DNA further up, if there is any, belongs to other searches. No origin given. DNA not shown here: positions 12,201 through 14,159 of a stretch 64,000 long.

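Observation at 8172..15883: Candidate undescribed phosphate-starvation membrane-lipid pathway (GT2, LplT, GT4, Mpo1-like, aminotransferase, PSD, MprF-like)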

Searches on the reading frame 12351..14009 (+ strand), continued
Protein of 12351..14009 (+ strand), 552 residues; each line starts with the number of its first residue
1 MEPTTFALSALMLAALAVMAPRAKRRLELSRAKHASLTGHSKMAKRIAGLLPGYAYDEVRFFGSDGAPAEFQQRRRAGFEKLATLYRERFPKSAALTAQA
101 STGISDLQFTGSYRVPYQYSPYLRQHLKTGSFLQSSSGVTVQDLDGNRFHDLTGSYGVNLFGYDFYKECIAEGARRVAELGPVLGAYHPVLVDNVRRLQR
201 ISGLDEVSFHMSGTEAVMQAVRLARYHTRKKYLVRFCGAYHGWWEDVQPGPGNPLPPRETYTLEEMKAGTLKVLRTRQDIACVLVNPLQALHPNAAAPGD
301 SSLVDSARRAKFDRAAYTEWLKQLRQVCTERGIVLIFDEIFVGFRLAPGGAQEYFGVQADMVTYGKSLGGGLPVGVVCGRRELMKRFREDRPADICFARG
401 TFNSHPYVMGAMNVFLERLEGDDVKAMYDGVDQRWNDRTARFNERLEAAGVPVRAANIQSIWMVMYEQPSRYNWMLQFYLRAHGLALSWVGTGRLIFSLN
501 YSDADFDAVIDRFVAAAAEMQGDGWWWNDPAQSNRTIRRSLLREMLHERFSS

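Call 26: find_related_loci(query=A1, collection=genome_contigs, flank=10000)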
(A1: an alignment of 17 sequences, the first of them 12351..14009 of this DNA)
Query A1 (552 aa) in genome_contigs; peptide patterns used: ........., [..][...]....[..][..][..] (x = any residue, [..] = any of these).
600 stretches matched a pattern (row limit reached: there are more); 600 encode a relative of the query (tblastn E <= 1e-3); the best 80 are kept; 80 distinct loci.
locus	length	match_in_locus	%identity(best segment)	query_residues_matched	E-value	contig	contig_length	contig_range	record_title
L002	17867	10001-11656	91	1-552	0e+0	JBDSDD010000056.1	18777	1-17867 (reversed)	MAG: Burkholderiaceae bacterium isolate cluster1_bin.173 k127_13766939, whole genome shotgun sequence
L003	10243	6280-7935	91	1-552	0e+0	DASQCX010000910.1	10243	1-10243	MAG TPA_asm: Burkholderiaceae bacterium isolate SMAG_U11710 k141_1809545, whole genome shotgun sequence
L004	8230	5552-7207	91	1-552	0e+0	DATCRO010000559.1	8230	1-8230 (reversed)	MAG TPA_asm: Burkholderiaceae bacterium isolate SMAG_U7281 k141_1007479, whole genome shotgun sequence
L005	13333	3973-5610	78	5-550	0e+0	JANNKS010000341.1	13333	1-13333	MAG: Rhizobacter sp. isolate SOY_38_metabat_89 SOY_38_k141_2773218, whole genome shotgun sequence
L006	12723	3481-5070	78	21-550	0e+0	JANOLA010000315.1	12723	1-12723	MAG: Burkholderiales bacterium isolate VAR_45_metabat_378 VAR_45_k141_1704492, whole genome shotgun sequence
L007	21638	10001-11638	75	5-550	0e+0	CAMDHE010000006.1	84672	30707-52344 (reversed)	MAG: Paucibacter toxinivorans isolate MsH-30apr19-299 genome assembly, contig: MsH-30apr19-C266, whole genome shotgun se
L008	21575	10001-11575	77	21-545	0e+0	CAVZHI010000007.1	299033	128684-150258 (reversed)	MAG: uncultured beta proteobacterium isolate MFD04651.bin.2.88 genome assembly, contig: contig_2006, whole genome shotgu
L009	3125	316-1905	76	21-550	0e+0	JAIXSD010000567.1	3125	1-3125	MAG: Rubrivivax sp. isolate C4_MAG_00088 pond_C4_MAG_00088_000000000020, whole genome shotgun sequence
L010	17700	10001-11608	74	11-550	0e+0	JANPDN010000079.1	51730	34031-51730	MAG: Rubrivivax sp. isolate VAR_78_metabat_367 VAR_78_k141_4176930, whole genome shotgun sequence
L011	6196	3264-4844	74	24-550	0e+0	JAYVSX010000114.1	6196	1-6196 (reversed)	MAG: Rubrivivax sp. isolate GL74_DN_metabinner_10 GL74_DN_metabinner_10_113, whole genome shotgun sequence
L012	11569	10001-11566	75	21-542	0e+0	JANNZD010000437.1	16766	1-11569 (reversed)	MAG: Betaproteobacteria bacterium isolate VAR_25_metabat_237 VAR_25_k141_382302, whole genome shotgun sequence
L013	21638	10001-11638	73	5-550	0e+0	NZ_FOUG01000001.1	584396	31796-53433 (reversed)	Variovorax sp. OV329, whole genome shotgun sequence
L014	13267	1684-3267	74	21-548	0e+0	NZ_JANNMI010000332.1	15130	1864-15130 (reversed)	MAG: Roseateles sp. isolate SOY_38_concoct_134_sub SOY_38_k141_1769406, whole genome shotgun sequence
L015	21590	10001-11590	74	21-550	0e+0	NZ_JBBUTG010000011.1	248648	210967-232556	Ideonella lacteola strain DXS29W DXS29W_ctg011, whole genome shotgun sequence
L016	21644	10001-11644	71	3-550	0e+0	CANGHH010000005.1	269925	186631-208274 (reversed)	MAG: Betaproteobacteria bacterium isolate Jr-25may17-165 genome assembly, contig: Jr-25may17-C20, whole genome shotgun s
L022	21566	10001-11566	77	25-546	0e+0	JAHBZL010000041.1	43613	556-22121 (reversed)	MAG: Piscinibacter sp. isolate ACE_PRO42 PRO42_41, whole genome shotgun sequence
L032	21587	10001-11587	73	21-549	0e+0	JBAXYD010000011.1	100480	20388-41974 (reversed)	MAG: Betaproteobacteria bacterium isolate ELA756 MAG756_11, whole genome shotgun sequence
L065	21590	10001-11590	70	21-550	0e+0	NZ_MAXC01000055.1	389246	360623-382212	Bradyrhizobium sp. LMTR 3 NODE_9, whole genome shotgun sequence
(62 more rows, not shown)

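Call 29: search_protein_families(library=pfam, proteins=[L065:6526-7362:-, L065:7528-8154:-, L065:8444-8956:-, L065:9031-10074:-, L065:11883-12734:-, L065:12623-13312:-, L065:13373-14428:-, L065:14559-15959:+, L065:16613-17299:+, L065:4858-6126:-], max_evalue=0.001)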
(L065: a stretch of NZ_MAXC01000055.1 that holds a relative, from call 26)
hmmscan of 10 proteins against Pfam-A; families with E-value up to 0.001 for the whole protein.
L065:6526-7362:- (278 aa): 1 family
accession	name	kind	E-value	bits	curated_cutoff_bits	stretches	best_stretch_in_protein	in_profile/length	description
PF09917.15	DUF2147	-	2.2e-12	48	27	1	170-261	1-112/112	Uncharacterized protein conserved in bacteria (DUF2147)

L065:7528-8154:- (208 aa): 0 families

L065:8444-8956:- (170 aa): 1 family
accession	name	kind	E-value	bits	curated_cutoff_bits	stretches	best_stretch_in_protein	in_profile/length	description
PF00293.34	NUDIX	-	7.1e-17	62.1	21.1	1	8-116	5-123/134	NUDIX domain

L065:9031-10074:- (347 aa): 1 family
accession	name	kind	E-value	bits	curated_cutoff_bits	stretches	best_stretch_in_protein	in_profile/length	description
PF02666.20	PS_Dcarbxylase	-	3.5e-55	187.2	22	1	129-342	1-197/198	Phosphatidylserine decarboxylase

L065:11883-12734:- (283 aa): 1 family
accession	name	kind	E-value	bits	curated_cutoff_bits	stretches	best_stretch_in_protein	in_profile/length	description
PF06127.16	Mpo1-like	-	0.00026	21.5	24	1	93-150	9-67/95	2-hydroxy-palmitic acid dioxygenase Mpo1-like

L065:12623-13312:- (229 aa): 9 families
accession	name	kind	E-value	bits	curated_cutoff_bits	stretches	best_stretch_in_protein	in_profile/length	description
PF08241.18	Methyltransf_11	-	1.3e-23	83.9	21.2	1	58-154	1-95/95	Methyltransferase domain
PF13649.12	Methyltransf_25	-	5.1e-21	75.6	27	1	57-150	1-97/97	Methyltransferase domain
PF13847.12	Methyltransf_31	-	2.4e-20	73.1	27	1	54-158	4-113/145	Methyltransferase domain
PF01209.24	Ubie_methyltran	-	8.5e-17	61.7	20.1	1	22-156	18-153/233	ubiE/COQ5 methyltransferase family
PF08242.18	Methyltransf_12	-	2e-15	57.7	30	1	58-152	1-98/98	Methyltransferase domain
PF13489.12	Methyltransf_23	-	5.4e-14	52.7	27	1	49-161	18-123/164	Methyltransferase domain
PF07021.18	MetW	-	4.2e-07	30.2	21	1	46-146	6-102/193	Methionine biosynthesis protein MetW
PF20922.3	Anamorsin_N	-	7.2e-05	23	27.1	1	86-161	20-94/163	Anamorsin, N-terminal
PF02390.23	Methyltransf_4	-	0.00043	20.2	24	0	57-110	5-60/173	Putative methyltransferase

L065:13373-14428:- (351 aa): 5 families
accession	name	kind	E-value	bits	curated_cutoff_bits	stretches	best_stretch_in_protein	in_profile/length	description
PF13692.12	Glyco_trans_1_4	-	3.7e-17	63.4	27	1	207-284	37-118/142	Glycosyl transferases group 1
PF00534.26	Glycos_transf_1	-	2.4e-15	56.9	26.4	1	178-288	14-138/172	Glycosyl transferases group 1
PF13439.12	Glyco_transf_4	-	3e-14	53.8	28.5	1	14-165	1-169/170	Glycosyltransferase Family 4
PF20706.3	GT4-conflict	-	4.6e-08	32.9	26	1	233-328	272-358/385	Family 4 Glycosyltransferase in conflict systems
PF13579.12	Glyco_trans_4_4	-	5.4e-06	27.3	29.7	1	18-153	4-148/158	Glycosyl transferase 4-like domain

L065:14559-15959:+ (466 aa): 4 families
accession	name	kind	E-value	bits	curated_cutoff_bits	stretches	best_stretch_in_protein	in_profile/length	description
PF16868.10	NMT1_3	-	4.6e-16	59.7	27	1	72-334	26-284/289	NMT1-like family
PF09084.16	NMT1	-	4.1e-07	30.5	20.5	1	70-207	16-145/216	NMT1/THI5 like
PF03466.25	LysR_substrate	-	2.7e-05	24.1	28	1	47-184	7-133/209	LysR substrate binding domain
PF13379.11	NMT1_2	-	0.0008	19.7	24.7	0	45-226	5-196/252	NMT1-like family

L065:16613-17299:+ (228 aa): 0 families

L065:4858-6126:- (422 aa): 1 family
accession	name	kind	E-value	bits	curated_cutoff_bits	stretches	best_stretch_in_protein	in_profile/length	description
PF06904.17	Extensin-like_C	-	1.3e-51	175.7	25.4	1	222-366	34-176/176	Extensin-like protein C-terminus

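Call 30: search_dna_similar(query=window:12351-14009:+, collection=plasmids, mode=protein, max_evalue=1e-40, max_rows=25)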
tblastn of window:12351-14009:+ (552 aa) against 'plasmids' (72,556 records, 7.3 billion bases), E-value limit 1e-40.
Records with a match: 102; places in all: 102; records where one place covers at least 80% of the query: 102.
Best place of each record, by identity: 60-80% 1; <60% 101.
By first word of the organism name: Ralstonia 101; Sphingomonas 1.
By predicted mobility (MOB-suite, as given by PLSDB): mobilizable 94; non-mobilizable 8.
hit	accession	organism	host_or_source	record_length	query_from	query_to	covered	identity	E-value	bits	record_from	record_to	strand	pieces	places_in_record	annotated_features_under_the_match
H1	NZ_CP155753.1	Sphingomonas parapaucimobilis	Chinese cabbage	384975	22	550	96%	62.2%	0e+0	662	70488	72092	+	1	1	aminotransferase class III-fold pyridoxal phosphate-dependent enzyme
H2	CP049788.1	Ralstonia solanacearum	whole organism,isolated from the ...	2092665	52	533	87%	32.6%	9e-45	177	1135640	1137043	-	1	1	amino acid adenylation domain-containing protein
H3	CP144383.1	Ralstonia solanacearum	tobacco,whole organism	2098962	52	533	87%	32.6%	9e-45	177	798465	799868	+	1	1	non-ribosomal peptide synthase/polyketide synthase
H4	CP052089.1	Ralstonia solanacearum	tomato,cell culture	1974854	52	533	87%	32.4%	4e-45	178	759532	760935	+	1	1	none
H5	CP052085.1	Ralstonia solanacearum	tomato,cell culture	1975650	52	533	87%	32.4%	4e-45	178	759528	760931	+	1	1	none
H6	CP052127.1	Ralstonia solanacearum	tomato,cell culture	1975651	52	533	87%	32.4%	4e-45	178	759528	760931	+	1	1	non-ribosomal peptide synthase/polyketide synthase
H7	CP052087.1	Ralstonia solanacearum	tomato,cell culture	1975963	52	533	87%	32.4%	4e-45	178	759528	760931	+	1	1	non-ribosomal peptide synthase/polyketide synthase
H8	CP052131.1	Ralstonia solanacearum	tomato,cell culture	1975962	52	533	87%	32.4%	4e-45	178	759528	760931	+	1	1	non-ribosomal peptide synthase/polyketide synthase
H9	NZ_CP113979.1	Ralstonia pseudosolanacearum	Cucurbita maxima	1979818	52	533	87%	32.4%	4e-45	178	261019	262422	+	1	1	none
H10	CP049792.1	Ralstonia solanacearum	whole organism,isolated from the ...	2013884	52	533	87%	32.4%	4e-45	178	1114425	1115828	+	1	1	amino acid adenylation domain-containing protein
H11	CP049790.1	Ralstonia solanacearum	whole organism,isolated from the ...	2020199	52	533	87%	32.4%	4e-45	178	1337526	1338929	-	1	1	hybrid non-ribosomal peptide synthetase/type I polyketide synthase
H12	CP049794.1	Ralstonia solanacearum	whole organism,isolated from the ...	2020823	52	533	87%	32.4%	4e-45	178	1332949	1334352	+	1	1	hybrid non-ribosomal peptide synthetase/type I polyketide synthase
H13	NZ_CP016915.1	Ralstonia pseudosolanacearum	Tobacco,tissu sample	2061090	52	533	87%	32.4%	4e-45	178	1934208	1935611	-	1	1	none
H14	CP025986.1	Ralstonia solanacearum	Cucurbita maxima,culture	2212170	52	533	87%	32.4%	5e-45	178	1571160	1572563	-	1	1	none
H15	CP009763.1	Ralstonia solanacearum OE1-1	Solanum virginianum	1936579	52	533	87%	32.4%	5e-45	178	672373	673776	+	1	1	non-ribosomal peptide synthase/polyketide synthase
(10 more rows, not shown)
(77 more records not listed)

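Call 31: get_annotated_region(hit=H1, flank=9000)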
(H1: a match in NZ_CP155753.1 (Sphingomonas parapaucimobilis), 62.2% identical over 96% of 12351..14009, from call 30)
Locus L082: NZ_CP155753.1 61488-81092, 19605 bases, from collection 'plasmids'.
description: Sphingomonas parapaucimobilis strain YK209 plasmid unnamed5, complete sequence
organism: Sphingomonas parapaucimobilis (NCBI taxid 28213)
taxonomy: Bacteria; Pseudomonadota; Alphaproteobacteria; Sphingomonadales; Sphingomonadaceae; Sphingomonas; Sphingomonas parapaucimobilis
host: -; source: Chinese cabbage; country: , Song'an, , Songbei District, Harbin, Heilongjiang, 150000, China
typing (MOB-suite, as given by PLSDB): non-mobilizable
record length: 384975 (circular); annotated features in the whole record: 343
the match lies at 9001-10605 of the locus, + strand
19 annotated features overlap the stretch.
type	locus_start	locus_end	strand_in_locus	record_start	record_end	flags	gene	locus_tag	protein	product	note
CDS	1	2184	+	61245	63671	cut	-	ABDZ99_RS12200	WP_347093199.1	ATP-binding protein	-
CDS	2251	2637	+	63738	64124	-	-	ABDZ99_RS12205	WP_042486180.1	response regulator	GO:0000160 - phosphorelay signal transduction system [Evidence IEA]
CDS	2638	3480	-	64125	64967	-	-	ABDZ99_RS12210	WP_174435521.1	class I SAM-dependent methyltransferase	-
CDS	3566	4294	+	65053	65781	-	-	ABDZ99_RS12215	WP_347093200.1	ComF family protein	-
CDS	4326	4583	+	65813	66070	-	grxC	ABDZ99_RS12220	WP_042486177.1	glutaredoxin 3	-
CDS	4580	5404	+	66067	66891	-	-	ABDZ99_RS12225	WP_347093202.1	carbon-nitrogen hydrolase family protein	-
CDS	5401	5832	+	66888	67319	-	-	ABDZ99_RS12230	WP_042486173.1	DUF1178 family protein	-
CDS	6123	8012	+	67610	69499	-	-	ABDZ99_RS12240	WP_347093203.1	methyl-accepting chemotaxis protein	GO:0007165 - signal transduction [Evidence IEA]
CDS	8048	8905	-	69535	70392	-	asd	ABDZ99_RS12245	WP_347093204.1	archaetidylserine decarboxylase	GO:0008654 - phospholipid biosynthetic process [Evidence IEA]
CDS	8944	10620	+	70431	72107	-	-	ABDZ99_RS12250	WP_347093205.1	aminotransferase class III-fold pyridoxal phosphate-dependent enzyme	-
CDS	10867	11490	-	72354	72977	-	-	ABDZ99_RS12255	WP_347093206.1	hypothetical protein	-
CDS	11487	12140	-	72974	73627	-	-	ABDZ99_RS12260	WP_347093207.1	methyltransferase domain-containing protein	-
CDS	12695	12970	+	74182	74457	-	-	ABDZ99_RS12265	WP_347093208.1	hypothetical protein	-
CDS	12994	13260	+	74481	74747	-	-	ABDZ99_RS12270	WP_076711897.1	hypothetical protein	-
CDS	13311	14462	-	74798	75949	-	-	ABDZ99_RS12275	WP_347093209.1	N-acetyltransferase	-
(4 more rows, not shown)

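Call 41: search_solved_structures(query=window:12351-14009:+, max_evalue=1e-10)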
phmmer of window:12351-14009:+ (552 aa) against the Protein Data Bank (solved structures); distinct sequences matched with E-value up to 1e-10: 66 (the best 60 are shown).
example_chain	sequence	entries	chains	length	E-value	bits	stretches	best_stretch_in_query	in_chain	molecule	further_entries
6kfm_A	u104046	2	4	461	3.6e-45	157.8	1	134-506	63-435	Mycosubtilin synthase subunit A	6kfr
6kfu_A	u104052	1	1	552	6.7e-45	156.9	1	134-506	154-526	Mycosubtilin synthase subunit A,Mycosubtilin synthase subunit A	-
5hdm_A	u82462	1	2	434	1.9e-36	129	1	133-473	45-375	Glutamate-1-semialdehyde 2,1-aminomutase 1, chloroplastic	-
6w80_A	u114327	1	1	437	1.2e-35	126.5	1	132-451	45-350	Glutamate-1-semialdehyde 2,1-aminomutase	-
5i92_A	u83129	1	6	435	4.8e-34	121.1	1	130-453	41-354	Glutamate-1-semialdehyde 2,1-aminomutase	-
2e7u_A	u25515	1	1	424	7.3e-34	120.5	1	129-464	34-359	Glutamate-1-semialdehyde 2,1-aminomutase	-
2cfb_A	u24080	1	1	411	4.8e-32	114.5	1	137-417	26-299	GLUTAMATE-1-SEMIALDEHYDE 2,1-AMINOMUTASE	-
2epj_A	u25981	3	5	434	1.3e-30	109.8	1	132-462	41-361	Glutamate-1-semialdehyde 2,1-aminomutase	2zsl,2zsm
3fqa_A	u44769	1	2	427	2.5e-30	108.8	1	142-438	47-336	Glutamate-1-semialdehyde 2,1-aminomutase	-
2gsa_A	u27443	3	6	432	2.7e-30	108.8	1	142-438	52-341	GLUTAMATE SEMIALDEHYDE AMINOTRANSFERASE | PROTEIN (GLUTAMATE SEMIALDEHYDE AMINOTRANSFERASE)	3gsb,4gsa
3k28_A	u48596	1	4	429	4.5e-30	108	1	132-419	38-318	Glutamate-1-semialdehyde 2,1-aminomutase 2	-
3fq8_A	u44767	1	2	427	4.8e-30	107.9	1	142-438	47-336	Glutamate-1-semialdehyde 2,1-aminomutase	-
3fq7_A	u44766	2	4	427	4.8e-30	107.9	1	142-438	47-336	Glutamate-1-semialdehyde 2,1-aminomutase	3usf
2hoy_A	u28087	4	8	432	5e-30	107.8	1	142-438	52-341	Glutamate-1-semialdehyde 2,1-aminomutase (GSAM) apo-form | Glutamate-1-semialdehyde 2,1-aminomutase (GSAM) pmp-form | Glutamate-1-semialdehyde 2,1-aminomutase (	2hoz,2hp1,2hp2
3bs8_A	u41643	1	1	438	6.3e-30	107.5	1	132-428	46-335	Glutamate-1-semialdehyde 2,1-aminomutase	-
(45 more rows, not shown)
